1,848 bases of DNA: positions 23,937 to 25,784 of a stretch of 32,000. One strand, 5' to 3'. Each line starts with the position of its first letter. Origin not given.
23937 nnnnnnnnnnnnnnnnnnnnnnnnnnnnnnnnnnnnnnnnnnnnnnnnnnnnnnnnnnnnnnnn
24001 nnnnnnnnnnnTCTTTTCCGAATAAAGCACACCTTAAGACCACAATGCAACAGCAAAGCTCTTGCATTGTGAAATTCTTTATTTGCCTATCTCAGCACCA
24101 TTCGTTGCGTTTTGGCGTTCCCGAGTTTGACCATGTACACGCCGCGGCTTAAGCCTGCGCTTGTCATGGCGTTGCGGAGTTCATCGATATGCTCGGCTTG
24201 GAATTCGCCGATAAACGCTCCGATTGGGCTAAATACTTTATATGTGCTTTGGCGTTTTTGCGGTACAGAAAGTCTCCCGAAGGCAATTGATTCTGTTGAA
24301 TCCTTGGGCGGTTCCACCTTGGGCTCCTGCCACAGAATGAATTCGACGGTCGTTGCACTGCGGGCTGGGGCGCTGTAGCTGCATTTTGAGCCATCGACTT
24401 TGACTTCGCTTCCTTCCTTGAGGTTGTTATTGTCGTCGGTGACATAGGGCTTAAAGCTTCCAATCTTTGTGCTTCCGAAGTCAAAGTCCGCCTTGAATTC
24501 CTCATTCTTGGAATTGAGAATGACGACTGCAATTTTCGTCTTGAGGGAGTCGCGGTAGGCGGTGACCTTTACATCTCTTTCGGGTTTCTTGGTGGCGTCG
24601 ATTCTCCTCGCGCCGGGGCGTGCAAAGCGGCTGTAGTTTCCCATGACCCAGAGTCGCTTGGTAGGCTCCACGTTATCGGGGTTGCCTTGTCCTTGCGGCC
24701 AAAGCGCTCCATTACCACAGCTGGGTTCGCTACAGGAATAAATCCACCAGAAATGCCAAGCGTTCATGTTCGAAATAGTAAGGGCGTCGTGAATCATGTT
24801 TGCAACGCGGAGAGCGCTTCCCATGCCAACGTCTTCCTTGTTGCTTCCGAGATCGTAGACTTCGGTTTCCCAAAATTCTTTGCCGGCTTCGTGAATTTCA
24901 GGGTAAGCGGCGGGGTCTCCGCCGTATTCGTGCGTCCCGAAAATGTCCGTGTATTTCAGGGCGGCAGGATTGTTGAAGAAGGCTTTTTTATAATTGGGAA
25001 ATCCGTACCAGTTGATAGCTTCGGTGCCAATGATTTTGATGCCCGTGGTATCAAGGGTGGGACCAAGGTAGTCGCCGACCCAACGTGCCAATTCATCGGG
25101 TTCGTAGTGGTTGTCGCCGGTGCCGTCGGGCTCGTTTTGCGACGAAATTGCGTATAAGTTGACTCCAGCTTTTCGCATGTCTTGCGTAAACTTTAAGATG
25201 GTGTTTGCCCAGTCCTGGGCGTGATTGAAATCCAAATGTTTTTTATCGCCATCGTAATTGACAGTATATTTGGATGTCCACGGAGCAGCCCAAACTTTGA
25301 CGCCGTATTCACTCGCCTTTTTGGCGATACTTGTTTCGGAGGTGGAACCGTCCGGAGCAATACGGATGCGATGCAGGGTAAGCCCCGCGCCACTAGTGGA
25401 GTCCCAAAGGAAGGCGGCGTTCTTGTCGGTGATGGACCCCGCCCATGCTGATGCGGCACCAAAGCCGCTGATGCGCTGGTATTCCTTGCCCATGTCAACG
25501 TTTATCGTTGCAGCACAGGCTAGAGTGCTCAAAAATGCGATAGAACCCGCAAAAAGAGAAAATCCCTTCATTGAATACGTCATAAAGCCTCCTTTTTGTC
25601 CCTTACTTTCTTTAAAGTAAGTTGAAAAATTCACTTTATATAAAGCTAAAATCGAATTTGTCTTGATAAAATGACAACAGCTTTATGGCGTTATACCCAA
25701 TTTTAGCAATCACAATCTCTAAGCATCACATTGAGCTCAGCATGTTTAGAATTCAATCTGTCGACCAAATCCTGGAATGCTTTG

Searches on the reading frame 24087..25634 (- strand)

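Call 12: search_protein_families(library=pfam, proteins=[window:24087-25634:-], max_evalue=0.01)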
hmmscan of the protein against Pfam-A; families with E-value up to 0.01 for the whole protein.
window:24087-25634:- (515 aa): 3 families
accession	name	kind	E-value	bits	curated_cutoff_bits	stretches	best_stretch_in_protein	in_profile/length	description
PF14587.12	Glyco_hydr_30_2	-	1e-06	28.8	27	1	259-297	306-351/364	O-Glycosyl hydrolase family 30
PF02055.22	Glyco_hydro_30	-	1.1e-06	28.4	23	1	108-297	91-299/348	Glycosyl hydrolase family 30 TIM-barrel domain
PF17189.10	Glyco_hydro_30C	-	2.1e-05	25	22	1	341-430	1-65/65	Glycosyl hydrolase family 30 beta sandwich domain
